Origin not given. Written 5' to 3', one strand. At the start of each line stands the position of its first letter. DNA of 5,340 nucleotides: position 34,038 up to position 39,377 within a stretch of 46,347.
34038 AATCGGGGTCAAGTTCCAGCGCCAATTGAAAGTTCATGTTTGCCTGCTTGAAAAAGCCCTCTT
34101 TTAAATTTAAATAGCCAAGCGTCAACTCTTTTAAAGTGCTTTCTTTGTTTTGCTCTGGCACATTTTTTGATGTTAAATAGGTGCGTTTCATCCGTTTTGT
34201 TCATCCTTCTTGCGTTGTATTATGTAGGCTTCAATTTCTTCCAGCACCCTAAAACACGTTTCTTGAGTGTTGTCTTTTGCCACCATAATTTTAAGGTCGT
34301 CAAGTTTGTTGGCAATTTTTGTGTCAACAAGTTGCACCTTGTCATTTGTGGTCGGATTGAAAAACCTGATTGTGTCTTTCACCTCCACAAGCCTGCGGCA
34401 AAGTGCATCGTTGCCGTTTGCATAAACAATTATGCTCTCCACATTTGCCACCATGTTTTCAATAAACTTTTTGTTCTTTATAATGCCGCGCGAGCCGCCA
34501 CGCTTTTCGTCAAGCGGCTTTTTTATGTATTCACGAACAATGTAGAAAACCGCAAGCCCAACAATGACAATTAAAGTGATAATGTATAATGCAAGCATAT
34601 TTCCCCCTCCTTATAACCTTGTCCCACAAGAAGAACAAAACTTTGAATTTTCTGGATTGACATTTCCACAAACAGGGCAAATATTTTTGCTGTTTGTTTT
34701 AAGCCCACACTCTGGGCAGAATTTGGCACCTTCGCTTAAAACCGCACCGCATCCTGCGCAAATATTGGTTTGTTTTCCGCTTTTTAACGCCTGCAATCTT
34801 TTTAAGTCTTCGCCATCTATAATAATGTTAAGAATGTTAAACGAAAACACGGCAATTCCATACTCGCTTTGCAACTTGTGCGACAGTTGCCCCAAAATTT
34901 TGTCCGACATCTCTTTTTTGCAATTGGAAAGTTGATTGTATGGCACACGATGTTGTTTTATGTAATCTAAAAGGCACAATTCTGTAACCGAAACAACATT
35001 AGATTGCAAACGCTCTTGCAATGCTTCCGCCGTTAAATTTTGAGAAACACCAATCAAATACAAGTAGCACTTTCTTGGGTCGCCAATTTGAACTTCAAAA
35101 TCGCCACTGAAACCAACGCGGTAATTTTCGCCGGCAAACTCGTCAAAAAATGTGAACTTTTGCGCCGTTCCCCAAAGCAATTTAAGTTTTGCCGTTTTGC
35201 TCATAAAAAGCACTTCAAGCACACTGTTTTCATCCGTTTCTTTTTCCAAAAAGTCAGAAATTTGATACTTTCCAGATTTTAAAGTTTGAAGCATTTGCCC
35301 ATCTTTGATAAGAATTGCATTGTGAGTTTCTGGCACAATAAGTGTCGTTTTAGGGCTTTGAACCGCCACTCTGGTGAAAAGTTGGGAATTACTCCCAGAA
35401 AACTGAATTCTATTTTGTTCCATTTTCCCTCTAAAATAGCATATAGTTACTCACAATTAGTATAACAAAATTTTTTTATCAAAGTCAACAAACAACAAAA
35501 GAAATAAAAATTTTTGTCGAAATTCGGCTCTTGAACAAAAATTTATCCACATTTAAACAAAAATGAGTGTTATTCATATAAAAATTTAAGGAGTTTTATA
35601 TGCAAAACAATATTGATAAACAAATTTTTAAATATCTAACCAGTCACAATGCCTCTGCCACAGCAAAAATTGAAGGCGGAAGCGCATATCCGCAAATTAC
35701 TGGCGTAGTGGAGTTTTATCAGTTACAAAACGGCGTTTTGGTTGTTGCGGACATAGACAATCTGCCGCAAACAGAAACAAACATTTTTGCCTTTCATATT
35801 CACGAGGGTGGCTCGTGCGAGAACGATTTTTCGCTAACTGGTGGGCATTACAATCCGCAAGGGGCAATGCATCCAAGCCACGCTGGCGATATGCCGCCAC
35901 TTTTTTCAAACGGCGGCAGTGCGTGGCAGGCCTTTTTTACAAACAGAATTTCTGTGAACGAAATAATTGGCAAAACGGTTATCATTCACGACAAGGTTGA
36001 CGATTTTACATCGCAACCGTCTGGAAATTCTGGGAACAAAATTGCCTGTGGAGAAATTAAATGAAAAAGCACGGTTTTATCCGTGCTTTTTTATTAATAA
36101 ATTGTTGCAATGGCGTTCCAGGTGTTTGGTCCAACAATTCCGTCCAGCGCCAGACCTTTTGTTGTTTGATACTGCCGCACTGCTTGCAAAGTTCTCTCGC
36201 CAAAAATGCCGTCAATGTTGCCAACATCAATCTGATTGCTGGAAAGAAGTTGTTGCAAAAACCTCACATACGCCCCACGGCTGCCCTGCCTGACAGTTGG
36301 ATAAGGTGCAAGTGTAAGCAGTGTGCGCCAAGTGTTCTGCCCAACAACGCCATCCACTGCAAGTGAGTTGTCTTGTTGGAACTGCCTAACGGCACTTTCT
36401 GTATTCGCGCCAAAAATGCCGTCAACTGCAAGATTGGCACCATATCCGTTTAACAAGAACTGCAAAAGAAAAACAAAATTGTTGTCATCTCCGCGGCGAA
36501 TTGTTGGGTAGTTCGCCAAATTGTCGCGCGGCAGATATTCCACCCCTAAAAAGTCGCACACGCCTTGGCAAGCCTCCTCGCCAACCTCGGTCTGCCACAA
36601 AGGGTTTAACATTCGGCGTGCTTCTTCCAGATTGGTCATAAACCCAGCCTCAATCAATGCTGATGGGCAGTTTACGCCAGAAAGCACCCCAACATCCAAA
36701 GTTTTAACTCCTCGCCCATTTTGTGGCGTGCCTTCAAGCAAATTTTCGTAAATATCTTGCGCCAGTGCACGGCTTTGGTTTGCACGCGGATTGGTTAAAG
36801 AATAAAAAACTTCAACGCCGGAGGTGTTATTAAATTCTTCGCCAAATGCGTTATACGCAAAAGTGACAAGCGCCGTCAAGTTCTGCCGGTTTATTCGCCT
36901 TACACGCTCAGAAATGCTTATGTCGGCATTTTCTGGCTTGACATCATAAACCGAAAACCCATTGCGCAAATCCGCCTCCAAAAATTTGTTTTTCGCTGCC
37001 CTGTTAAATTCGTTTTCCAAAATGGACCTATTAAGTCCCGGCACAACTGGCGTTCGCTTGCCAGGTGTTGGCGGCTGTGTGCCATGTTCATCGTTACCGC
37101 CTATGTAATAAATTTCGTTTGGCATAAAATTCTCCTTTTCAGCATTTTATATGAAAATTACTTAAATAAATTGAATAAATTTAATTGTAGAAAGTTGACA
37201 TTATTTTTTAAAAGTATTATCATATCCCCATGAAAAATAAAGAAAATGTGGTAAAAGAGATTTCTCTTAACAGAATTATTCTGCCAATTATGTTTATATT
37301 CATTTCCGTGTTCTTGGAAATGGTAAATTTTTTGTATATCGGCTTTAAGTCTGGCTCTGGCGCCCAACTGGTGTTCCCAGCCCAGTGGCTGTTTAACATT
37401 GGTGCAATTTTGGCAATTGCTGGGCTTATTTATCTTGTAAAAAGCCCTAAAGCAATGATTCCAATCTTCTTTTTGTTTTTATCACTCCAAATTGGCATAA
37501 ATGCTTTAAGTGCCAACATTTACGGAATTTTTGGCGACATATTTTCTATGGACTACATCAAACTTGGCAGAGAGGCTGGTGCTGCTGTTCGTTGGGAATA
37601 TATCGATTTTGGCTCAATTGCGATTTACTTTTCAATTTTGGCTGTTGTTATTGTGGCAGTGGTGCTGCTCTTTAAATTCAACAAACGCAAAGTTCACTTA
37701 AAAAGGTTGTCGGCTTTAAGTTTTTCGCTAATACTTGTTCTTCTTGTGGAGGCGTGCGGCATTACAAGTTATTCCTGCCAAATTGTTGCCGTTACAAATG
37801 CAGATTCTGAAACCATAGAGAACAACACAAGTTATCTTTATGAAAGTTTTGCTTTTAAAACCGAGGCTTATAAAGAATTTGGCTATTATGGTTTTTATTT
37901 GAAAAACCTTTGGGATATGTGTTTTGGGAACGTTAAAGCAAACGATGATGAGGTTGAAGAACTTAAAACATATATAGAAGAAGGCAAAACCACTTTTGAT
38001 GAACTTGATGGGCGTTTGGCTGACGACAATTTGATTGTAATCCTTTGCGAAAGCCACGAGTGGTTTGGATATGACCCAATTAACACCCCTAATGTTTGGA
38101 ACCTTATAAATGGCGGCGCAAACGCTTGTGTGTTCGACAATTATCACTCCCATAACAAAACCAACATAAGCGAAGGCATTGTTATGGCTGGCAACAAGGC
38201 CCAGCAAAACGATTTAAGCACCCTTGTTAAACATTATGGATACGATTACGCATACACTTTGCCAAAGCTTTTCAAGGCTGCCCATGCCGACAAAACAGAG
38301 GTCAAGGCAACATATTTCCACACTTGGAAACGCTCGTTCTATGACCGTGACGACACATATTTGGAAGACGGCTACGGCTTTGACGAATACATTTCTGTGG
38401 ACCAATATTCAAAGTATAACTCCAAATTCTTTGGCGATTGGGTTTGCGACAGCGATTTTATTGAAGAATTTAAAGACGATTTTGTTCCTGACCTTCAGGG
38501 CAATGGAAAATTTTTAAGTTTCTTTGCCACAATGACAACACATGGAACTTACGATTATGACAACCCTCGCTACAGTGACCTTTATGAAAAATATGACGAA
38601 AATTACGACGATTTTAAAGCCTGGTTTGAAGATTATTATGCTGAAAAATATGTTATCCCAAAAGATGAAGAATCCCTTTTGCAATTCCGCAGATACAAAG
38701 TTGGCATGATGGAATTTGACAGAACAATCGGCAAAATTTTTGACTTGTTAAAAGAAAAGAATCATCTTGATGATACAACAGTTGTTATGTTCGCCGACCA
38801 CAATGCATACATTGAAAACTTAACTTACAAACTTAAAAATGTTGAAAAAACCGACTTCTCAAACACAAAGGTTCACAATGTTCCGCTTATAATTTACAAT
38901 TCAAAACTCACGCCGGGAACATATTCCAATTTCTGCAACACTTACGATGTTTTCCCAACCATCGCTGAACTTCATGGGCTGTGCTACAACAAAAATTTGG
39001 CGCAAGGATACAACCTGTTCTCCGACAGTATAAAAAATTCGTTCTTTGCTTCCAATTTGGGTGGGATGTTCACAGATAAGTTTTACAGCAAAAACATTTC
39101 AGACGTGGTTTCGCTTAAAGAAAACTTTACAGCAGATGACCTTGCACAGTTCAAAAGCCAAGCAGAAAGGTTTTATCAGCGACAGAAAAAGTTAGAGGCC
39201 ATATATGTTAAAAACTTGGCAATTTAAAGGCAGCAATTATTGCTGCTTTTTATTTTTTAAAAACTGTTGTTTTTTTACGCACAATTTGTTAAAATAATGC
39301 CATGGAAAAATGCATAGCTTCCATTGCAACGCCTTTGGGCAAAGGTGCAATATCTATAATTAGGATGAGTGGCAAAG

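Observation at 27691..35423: Seven-gene operon combining two Snf7/CHMP-like ESCRT-III proteins, a Vps4-like AAA ATPase, a YdjI-like SPFH/zinc-ribbon protein and a large GLUG-ectodomain membrane protein: candidate bacterial ESCRT-type membrane-remodelling system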

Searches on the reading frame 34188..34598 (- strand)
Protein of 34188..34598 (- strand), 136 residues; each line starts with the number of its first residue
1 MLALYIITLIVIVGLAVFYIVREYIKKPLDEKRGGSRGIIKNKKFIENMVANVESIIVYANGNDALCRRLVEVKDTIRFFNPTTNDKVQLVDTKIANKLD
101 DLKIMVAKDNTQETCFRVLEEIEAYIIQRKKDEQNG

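Call 3: search_protein_families(library=pfam, proteins=[window:34188-34598:-], max_evalue=1)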
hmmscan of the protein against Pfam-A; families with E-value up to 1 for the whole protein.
window:34188-34598:- (136 aa): 5 families
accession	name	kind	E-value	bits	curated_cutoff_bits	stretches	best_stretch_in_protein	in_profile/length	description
PF02025.20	IL5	-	0.014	16.1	24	1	68-131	20-82/112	Interleukin 5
PF12669.12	FeoB_associated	-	0.03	15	27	1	6-34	3-27/44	FeoB-associated Cys-rich membrane protein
PF03146.21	NtA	-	0.071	13.4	25.1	1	50-93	63-106/115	Agrin NtA domain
PF11189.13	DUF2973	-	0.17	12.4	22.2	1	4-33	5-34/68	Protein of unknown function (DUF2973)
PF09682.15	Phage_holin_6_1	-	0.65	10.9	24.9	0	2-64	2-63/101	Bacteriophage holin of superfamily 6 (Holin_LLH)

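Call 4: search_protein_families(library=ncbifam, proteins=[window:34188-34598:-], max_evalue=1)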
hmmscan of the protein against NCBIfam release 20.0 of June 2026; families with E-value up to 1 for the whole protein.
window:34188-34598:- (136 aa): 0 families

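Call 6: search_protein_families(library=padloc, proteins=[window:34188-34598:-], max_evalue=0.1)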
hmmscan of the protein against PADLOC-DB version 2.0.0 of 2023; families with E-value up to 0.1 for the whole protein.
window:34188-34598:- (136 aa): 0 families

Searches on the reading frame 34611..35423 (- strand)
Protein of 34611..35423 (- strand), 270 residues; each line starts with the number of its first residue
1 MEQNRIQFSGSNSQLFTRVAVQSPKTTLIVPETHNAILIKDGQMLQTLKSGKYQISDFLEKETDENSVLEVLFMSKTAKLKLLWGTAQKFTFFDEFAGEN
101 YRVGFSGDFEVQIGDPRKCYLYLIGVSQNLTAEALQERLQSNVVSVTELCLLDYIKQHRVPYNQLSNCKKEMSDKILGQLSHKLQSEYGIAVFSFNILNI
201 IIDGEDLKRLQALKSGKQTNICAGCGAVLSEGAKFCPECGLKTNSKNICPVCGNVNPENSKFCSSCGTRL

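Call 3: search_protein_families(library=pfam, proteins=[window:34611-35423:-], max_evalue=1)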
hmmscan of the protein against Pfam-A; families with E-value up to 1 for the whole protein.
window:34611-35423:- (270 aa): 16 families
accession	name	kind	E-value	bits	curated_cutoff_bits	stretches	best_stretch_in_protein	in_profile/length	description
PF13240.11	Zn_Ribbon_1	-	1.6e-13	50.4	25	2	249-270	2-23/23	zinc-ribbon domain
PF13421.11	Band_7_1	-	2.3e-13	50.7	24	1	70-205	69-198/211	SPFH domain-Band 7 family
PF17032.10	Zn_ribbon_15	-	1.3e-09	39.1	28.9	2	145-240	19-73/73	zinc-ribbon family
PF12773.13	DZR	-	2.1e-09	37.8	27.3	1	222-267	1-45/45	Double zinc ribbon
PF13248.11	Zn_ribbon_3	-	1.7e-08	34.1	27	2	219-242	2-25/26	zinc-ribbon domain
PF18912.6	DZR_2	-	0.00015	22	27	1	222-266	10-55/56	Double zinc ribbon domain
PF18551.6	TackOD1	-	0.0037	17.3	32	1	191-267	35-111/188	Thaumarchaeal output domain 1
PF01529.25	DHHC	-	0.016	15.7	28.7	1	243-267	2-26/133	DHHC palmitoyltransferase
PF01145.31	Band_7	-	0.021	15.3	23.6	1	95-214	52-159/176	SPFH domain / Band 7 family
PF10571.15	UPF0547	-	0.096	13.3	29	0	222-240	3-21/26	Uncharacterised protein family UPF0547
PF03660.19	PHF5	-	0.099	13.3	26.7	1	222-266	30-75/104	PHF5-like protein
PF24463.1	DUF7577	-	0.14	12.2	28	1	249-270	5-26/27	Domain of unknown function (DUF7577)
PF10083.14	DUF2321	-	0.14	12.2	24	1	197-268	4-75/157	Uncharacterized protein conserved in bacteria (DUF2321)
PF08772.16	Zn_ribbon_NOB1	-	0.16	12.5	24.9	1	221-243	10-33/72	Nin one binding (NOB1) Zn-ribbon like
PF09297.16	Zn_ribbon_NUD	-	0.17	12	24.8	1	259-269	2-12/32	NADH pyrophosphatase zinc ribbon domain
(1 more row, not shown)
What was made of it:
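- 34611..35423 (-): G1: SPFH (Band_7_1, residues ~70-205) plus two C-terminal zinc ribbons (219-270); no TM segment. Call 3: PF13421 50.7 bits (cutoff 24), Zn_Ribbon_1 and DZR.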

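Call 4: search_protein_families(library=ncbifam, proteins=[window:34611-35423:-], max_evalue=1)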
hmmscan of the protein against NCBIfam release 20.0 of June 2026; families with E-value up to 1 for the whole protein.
window:34611-35423:- (270 aa): 7 families
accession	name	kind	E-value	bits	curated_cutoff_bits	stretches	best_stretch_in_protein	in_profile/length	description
NF049953.1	ribbon_DG_selen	exception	1.5e-05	25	130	1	207-242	134-170/172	zinc ribbon-containing (seleno)protein DG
NF045510.1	4Cys_prefix_kin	domain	4.1e-05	23.7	24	1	250-270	5-26/26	4-Cys prefix domain-containing protein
NF003161.0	PRK04136.1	equivalog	0.011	15.3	54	2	246-268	14-36/49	50S ribosomal protein L40e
NF010586.0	PRK13979.1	equivalog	0.03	12.1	1475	1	3-77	733-806/957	DNA topoisomerase IV subunit A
NF005651.0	PRK07418.1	subfamily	0.048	11.8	942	1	246-270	593-617/617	acetolactate synthase large subunit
NF009148.0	PRK12496.1-5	equivalog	0.25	11.2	243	1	187-244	96-150/163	hypothetical protein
NF011302.0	PRK14714.1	equivalog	0.3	8.5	1791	1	220-268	681-730/1350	DNA-directed DNA polymerase II large subunit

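Call 6: search_protein_families(library=padloc, proteins=[window:34611-35423:-], max_evalue=0.1)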
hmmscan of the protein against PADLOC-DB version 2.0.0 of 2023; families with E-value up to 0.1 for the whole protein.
window:34611-35423:- (270 aa): 0 families

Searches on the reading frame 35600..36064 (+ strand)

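Call 81: search_protein_families(library=pfam, proteins=[window:35600-36064:+], max_evalue=0.00001)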
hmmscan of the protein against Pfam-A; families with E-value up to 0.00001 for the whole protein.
window:35600-36064:+ (154 aa): 1 family
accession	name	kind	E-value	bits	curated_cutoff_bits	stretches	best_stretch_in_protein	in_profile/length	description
PF00080.25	Sod_Cu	-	5.7e-30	104.9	28.9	1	34-153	2-133/133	Copper/zinc superoxide dismutase (SODC)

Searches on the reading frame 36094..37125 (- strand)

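Call 81: search_protein_families(library=pfam, proteins=[window:36094-37125:-], max_evalue=0.00001)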
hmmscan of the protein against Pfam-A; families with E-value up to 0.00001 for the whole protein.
window:36094-37125:- (343 aa): 3 families
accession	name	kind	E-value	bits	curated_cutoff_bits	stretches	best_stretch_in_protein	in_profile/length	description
PF01471.23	PG_binding_1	-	5.3e-33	113.4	23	2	218-269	5-57/57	Putative peptidoglycan binding domain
PF01520.23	Amidase_3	-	2e-23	83.8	27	1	32-190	17-173/174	N-acetylmuramoyl-L-alanine amidase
PF09374.15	PG_binding_3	-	4.1e-13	49.8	24.6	0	287-318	3-33/76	Predicted Peptidoglycan domain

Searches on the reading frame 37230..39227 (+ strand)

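Call 81: search_protein_families(library=pfam, proteins=[window:37230-39227:+], max_evalue=0.00001)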
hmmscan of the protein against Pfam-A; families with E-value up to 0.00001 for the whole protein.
window:37230-39227:+ (665 aa): 1 family
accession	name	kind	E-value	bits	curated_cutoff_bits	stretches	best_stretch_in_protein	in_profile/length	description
PF00884.28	Sulfatase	-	2e-24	86.9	25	1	267-583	2-300/301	Sulfatase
